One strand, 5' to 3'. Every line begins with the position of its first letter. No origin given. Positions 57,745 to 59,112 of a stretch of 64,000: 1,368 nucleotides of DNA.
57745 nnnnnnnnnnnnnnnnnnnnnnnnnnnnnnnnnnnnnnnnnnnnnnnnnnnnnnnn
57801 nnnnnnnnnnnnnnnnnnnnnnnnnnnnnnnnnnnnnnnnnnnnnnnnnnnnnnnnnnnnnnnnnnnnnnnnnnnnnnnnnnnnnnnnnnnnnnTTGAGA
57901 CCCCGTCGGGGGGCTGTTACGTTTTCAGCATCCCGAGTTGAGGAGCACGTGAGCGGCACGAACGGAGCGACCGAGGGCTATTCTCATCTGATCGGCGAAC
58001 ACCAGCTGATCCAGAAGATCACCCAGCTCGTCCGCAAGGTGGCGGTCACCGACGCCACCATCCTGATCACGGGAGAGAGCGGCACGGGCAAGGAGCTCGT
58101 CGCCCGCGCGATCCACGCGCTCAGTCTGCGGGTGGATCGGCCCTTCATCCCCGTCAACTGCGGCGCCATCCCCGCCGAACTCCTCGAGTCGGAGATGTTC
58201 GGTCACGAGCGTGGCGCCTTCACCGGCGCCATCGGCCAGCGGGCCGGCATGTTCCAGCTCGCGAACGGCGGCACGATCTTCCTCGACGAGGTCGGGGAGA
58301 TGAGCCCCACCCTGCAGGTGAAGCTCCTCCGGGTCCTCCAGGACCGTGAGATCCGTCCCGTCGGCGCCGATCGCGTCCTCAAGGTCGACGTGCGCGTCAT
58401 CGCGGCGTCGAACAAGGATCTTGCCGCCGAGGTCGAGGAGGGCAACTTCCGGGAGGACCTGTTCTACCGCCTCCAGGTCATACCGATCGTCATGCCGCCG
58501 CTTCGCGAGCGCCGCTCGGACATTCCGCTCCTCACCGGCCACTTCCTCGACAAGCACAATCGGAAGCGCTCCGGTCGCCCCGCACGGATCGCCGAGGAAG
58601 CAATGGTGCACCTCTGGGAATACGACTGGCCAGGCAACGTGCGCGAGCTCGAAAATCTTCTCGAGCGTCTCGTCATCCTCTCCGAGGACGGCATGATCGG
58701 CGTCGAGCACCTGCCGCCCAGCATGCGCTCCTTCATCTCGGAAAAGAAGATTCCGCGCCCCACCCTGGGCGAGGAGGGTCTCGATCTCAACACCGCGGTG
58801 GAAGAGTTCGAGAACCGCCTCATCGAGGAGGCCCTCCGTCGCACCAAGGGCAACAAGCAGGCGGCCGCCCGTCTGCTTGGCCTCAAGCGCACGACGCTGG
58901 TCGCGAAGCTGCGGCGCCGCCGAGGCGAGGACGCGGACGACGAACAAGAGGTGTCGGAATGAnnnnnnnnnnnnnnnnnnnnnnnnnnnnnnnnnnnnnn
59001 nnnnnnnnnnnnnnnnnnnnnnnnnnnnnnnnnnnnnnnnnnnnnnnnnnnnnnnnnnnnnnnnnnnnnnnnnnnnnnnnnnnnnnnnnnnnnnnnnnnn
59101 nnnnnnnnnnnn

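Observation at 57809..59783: Split and permuted NtrC-like module: a receiver-less sigma-54 activator, a coupled standalone receiver and an orphan RHH gene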

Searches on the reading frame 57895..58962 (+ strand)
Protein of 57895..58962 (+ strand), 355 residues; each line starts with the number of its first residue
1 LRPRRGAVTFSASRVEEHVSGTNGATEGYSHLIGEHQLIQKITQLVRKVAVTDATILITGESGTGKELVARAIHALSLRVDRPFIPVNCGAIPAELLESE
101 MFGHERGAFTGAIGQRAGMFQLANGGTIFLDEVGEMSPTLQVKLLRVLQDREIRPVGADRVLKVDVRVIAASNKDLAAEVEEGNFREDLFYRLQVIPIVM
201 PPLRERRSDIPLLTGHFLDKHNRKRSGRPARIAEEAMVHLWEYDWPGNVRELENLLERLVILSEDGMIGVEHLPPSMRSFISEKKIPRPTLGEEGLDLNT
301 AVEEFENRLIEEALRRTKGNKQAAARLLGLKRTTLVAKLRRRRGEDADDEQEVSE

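Call 3: search_protein_families(library=pfam, proteins=[window:57895-58962:+], max_evalue=0.01)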
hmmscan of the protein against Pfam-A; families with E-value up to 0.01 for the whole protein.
window:57895-58962:+ (355 aa): 14 families
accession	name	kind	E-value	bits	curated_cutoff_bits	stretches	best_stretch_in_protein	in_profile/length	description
PF00158.32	Sigma54_activat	-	2.3e-71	239.3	20.2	1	32-198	1-167/168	Sigma-54 interaction domain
PF25601.1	AAA_lid_14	-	2.7e-27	94.8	27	1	204-279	1-76/87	AAA+ ATPase lid domain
PF14532.12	Sigma54_activ_2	-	1.5e-22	80.8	25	1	33-203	1-138/138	Sigma-54 interaction domain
PF02954.25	HTH_8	-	1.4e-13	50.8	22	1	302-341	2-41/42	Bacterial regulatory protein, Fis family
PF07728.20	AAA_5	-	9.4e-09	35.8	22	1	56-174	2-123/139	AAA domain (dynein-related subfamily)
PF00004.35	AAA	-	6.9e-05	23.7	21.2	1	56-188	1-121/131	ATPase family associated with various cellular activities (AAA)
PF01078.27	Mg_chelatase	-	0.00017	21.5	20.3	0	114-173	96-157/207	Magnesium chelatase, subunit ChlI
PF07724.20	AAA_2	-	0.0014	19.1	27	1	54-181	4-132/166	AAA domain (Cdc48 subfamily)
PF07726.17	AAA_3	-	0.0019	18.5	27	1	56-173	2-111/131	ATPase family associated with various cellular activities (AAA)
PF18024.7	HTH_50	-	0.0041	17.2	27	1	297-341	3-46/50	Helix-turn-helix domain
PF00493.29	MCM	-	0.005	16.4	23.3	0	51-174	55-173/224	MCM P-loop domain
PF06068.19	TIP49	-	0.0052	16.4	23.8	1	42-92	39-88/347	TIP49 P-loop domain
PF13191.12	AAA_16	-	0.0088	17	32.6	0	34-92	4-63/167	AAA ATPase domain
PF13245.12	AAA_19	-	0.0096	16.5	25.1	0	49-152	7-118/134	AAA domain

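Call 4: search_protein_families(library=ncbifam, proteins=[window:57895-58962:+], max_evalue=0.01)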
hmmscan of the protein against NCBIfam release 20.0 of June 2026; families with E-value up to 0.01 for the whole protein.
window:57895-58962:+ (355 aa): 32 families (the best 25 are shown)
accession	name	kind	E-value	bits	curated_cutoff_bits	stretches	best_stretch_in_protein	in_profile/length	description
NF041552.1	TF_PrdR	equivalog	3.9e-114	382.1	795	1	26-340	263-574/577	sigma-54 dependent transcriptional regulator PrdR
TIGR01817.1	nifA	equivalog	1.9e-110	370.2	528.85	1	20-273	186-438/534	nif-specific transcriptional activator NifA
NF003451.0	PRK05022.1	equivalog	1.1e-106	357.6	476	1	24-341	184-506/512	nitric oxide reductase transcriptional regulator NorR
NF008469.0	PRK11361.1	equivalog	1.9e-103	346.7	714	1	30-341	143-453/461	acetoacetate metabolism transcriptional regulator AtoC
TIGR01818.1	ntrC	equivalog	2.5e-102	343.1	558.6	1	22-340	126-461/463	nitrogen regulation protein NR(I)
NF038308.1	RNA_repair_RtcR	equivalog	4.7e-100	335.9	650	1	30-336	180-505/530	RNA repair transcriptional activator RtcR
NF050807.1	TransRegFlbDCaul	equivalog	3.5e-96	322.8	750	1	28-342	116-438/454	sigma-54-dependent transcriptional regulator FlbD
TIGR02915.1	PEP_resp_reg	equivalog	4.6e-96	322.4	502.6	1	29-341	138-441/445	PEP-CTERM-box response regulator transcription factor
NF007689.0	PRK10365.1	equivalog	6.6e-94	315.2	760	1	21-341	130-441/441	sigma-54-dependent response regulator transcription factor ZraR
NF041906.1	V4R_TF_MobR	exception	8.4e-91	305.1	999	1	31-340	233-542/544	phenol degradation transcriptional regulator MobR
TIGR02329.1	propionate_PrpR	equivalog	1.7e-88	297.5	499.2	1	29-340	211-525/526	propionate catabolism operon regulatory protein PrpR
NF011958.0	PRK15429.1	equivalog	4.9e-88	296.4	830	1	23-341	372-683/692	formate hydrogenlyase transcriptional activator FlhA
NF011695.0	PRK15115.1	equivalog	3.9e-86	289.6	763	1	31-349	136-442/445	two-component system response regulator GlrR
NF011953.0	PRK15424.1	equivalog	5.7e-86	289.2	703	1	26-342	215-534/538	propionate catabolism operon regulatory protein PrpR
NF041946.1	LuxO_transreg_Vib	equivalog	1.3e-85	287.9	800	1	18-341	122-459/463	quorum-sensing sigma-54 dependent transcriptional regulator LuxO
TIGR02974.1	phageshock_pspF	equivalog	7e-81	272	443.55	2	32-271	1-241/336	phage shock protein operon transcriptional activator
NF008622.0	PRK11608.1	equivalog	1.4e-67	228.1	529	1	30-341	6-322/329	phage shock protein operon transcriptional activator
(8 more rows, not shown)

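Call 5: find_homologous_proteins(query=window:57949-58962:+, max_evalue=1e-30)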
Query window:57949-58962:+ (337 aa): 8000 proteins with E <= 1e-30 among 8000 candidates; the best 120 are listed.
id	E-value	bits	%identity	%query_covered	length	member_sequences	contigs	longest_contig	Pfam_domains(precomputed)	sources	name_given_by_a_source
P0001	1.9e-212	722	98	100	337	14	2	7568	PF00158.33,PF25601.2,PF02954.26,PF14532.13,PF07728.21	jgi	-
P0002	9.1e-211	717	97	100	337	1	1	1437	PF00158.33,PF25601.2,PF02954.26,PF14532.13,PF07728.21,PF01078.28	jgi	jgi:transcriptional regulator with PAS, ATPase and Fis domain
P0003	2.9e-206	702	96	100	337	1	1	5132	PF00158.33,PF25601.2,PF02954.26,PF14532.13,PF07728.21,PF01078.28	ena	-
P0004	6.5e-206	701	95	100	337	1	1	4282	PF00158.33,PF25601.2,PF02954.26,PF14532.13,PF07728.21,PF01078.28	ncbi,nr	ncbi:MAG: AAA family ATPase [Deltaproteobacteria bacterium]|nr:MAG: AAA family ATPase [Deltaproteoba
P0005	9.2e-206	700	95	100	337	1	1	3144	PF00158.33,PF25601.2,PF02954.26,PF14532.13,PF07728.21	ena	-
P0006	1.2e-205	700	95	100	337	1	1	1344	PF00158.33,PF25601.2,PF02954.26,PF14532.13,PF07728.21,PF01078.28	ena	-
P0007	1.6e-205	700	95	100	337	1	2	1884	PF00158.33,PF25601.2,PF02954.26,PF14532.13,PF07728.21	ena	-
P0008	2.1e-205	699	95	100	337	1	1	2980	PF00158.33,PF25601.2,PF02954.26,PF14532.13,PF07728.21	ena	-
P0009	2.2e-205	699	95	100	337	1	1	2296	PF00158.33,PF25601.2,PF02954.26,PF14532.13,PF07728.21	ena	-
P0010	3.0e-205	699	95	100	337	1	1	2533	PF00158.33,PF25601.2,PF02954.26,PF14532.13,PF07728.21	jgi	-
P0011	4.1e-205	698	95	100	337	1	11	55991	PF00158.33,PF25601.2,PF02954.26,PF14532.13,PF07728.21,PF01078.28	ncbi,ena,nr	ncbi:MAG: AAA family ATPase [Deltaproteobacteria bacterium]|nr:MAG: AAA family ATPase [Deltaproteoba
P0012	4.4e-205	698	95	100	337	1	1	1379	PF00158.33,PF25601.2,PF02954.26,PF14532.13,PF07728.21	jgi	-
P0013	6.8e-205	698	95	100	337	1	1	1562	PF00158.33,PF25601.2,PF02954.26,PF14532.13,PF07728.21,PF01078.28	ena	-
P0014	7.0e-205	698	95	100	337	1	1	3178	PF00158.33,PF25601.2,PF02954.26,PF14532.13,PF07728.21,PF01078.28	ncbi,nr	ncbi:MAG TPA: sigma 54-interacting transcriptional regulator [Candidatus Polarisedimenticolia bacter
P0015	7.5e-205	697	95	100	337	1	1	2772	PF00158.33,PF25601.2,PF02954.26,PF14532.13,PF07728.21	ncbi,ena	-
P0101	4.2e-183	626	85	100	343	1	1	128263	PF00158.33,PF25601.2,PF02954.26,PF14532.13,PF07728.21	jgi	jgi:transcriptional regulator with PAS, ATPase and Fis domain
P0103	7.0e-183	625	86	99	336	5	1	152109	PF00158.33,PF25601.2,PF02954.26,PF14532.13,PF07728.21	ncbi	-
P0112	7.7e-182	622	85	99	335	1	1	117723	PF00158.33,PF25601.2,PF02954.26,PF14532.13,PF07728.21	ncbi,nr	ncbi:MAG: sigma-54-dependent Fis family transcriptional regulator [bacterium]|nr:sigma-54-dependent 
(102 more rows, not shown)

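Call 6: find_encoding_contigs(protein=P0101, flank=8000, max_places=2)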
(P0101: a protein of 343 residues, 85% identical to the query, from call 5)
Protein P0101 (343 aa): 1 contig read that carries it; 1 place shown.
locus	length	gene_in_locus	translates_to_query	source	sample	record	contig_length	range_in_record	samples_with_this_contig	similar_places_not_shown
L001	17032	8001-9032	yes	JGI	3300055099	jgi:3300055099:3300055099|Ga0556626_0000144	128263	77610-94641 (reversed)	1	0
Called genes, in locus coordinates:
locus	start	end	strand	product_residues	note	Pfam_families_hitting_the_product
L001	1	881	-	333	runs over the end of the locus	-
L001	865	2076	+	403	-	-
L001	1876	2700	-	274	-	-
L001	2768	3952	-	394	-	PF00067:p450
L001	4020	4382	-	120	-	-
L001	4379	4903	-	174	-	PF00578:AhpC-TSA, PF08534:Redoxin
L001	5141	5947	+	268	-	PF14256:YwiC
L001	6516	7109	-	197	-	PF01725:Ham1p_like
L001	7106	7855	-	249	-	PF01138:RNase_PH, PF03725:RNase_PH_C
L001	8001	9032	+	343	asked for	PF00158:Sigma54_activat, PF14532:Sigma54_activ_2, PF07728:AAA_5 (weak), PF25601:AAA_lid_14, PF02954:HTH_8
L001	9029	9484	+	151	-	PF00072:Response_reg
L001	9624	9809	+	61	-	-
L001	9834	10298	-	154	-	-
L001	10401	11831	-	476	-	PF01144:CoA_trans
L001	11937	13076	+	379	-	PF00512:HisKA, PF02518:HATPase_c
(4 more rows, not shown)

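Call 7: find_encoding_contigs(protein=P0112, flank=8000, max_places=2)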
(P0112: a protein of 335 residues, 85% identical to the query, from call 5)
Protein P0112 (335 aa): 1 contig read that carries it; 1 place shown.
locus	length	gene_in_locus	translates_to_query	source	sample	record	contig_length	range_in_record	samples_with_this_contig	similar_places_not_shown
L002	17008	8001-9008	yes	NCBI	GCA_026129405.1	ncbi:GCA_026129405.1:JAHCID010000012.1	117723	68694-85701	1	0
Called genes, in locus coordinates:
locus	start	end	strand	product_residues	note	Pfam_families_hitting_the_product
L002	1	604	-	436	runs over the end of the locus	PF05697:Trigger_N, PF00254:FKBP_C (weak), PF05698:Trigger_C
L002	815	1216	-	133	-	PF00903:Glyoxalase, PF13669:Glyoxalase_4 (faint)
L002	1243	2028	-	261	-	PF08450:SGL (faint)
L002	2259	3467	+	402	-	PF00512:HisKA, PF02518:HATPase_c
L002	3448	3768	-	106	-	-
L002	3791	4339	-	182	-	PF05951:Peptidase_M15_2, PF08291:Peptidase_M15_3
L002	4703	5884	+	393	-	PF02113:Peptidase_S13, PF13354:Beta-lactamase2 (faint), PF02113:Peptidase_S13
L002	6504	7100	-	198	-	PF01725:Ham1p_like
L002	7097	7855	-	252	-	PF01138:RNase_PH, PF03725:RNase_PH_C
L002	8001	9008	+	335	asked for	PF00158:Sigma54_activat, PF14532:Sigma54_activ_2, PF07728:AAA_5, PF25601:AAA_lid_14, PF02954:HTH_8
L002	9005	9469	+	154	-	PF00072:Response_reg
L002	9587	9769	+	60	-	-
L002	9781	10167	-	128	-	-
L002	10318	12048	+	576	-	PF00501:AMP-binding, PF13193:AMP-binding_C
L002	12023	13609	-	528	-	PF00501:AMP-binding, PF13193:AMP-binding_C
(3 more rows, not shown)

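Call 8: find_encoding_contigs(protein=P0103, flank=8000, max_places=2)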
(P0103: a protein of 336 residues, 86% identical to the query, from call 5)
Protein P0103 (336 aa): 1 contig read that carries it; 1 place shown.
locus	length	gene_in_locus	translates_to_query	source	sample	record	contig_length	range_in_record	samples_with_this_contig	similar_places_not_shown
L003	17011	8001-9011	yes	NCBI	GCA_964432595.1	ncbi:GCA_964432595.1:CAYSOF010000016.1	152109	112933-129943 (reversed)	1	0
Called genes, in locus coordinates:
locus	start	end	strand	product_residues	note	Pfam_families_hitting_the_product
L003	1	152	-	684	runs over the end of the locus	PF01425:Amidase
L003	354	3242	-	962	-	PF00486:Trans_reg_C, PF13191:AAA_16, PF13401:AAA_22 (weak)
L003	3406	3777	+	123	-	-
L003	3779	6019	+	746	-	PF06739:SBBP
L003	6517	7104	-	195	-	PF01725:Ham1p_like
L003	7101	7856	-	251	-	PF01138:RNase_PH, PF03725:RNase_PH_C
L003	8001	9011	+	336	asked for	PF00158:Sigma54_activat, PF14532:Sigma54_activ_2, PF07728:AAA_5 (weak), PF25601:AAA_lid_14, PF02954:HTH_8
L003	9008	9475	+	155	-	PF00072:Response_reg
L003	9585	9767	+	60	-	-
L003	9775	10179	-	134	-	-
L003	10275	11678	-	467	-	PF01144:CoA_trans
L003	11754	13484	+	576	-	PF00501:AMP-binding, PF13193:AMP-binding_C (weak)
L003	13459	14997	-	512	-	PF00501:AMP-binding, PF13193:AMP-binding_C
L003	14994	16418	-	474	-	PF01425:Amidase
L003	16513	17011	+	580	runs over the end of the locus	PF07555:NAGidase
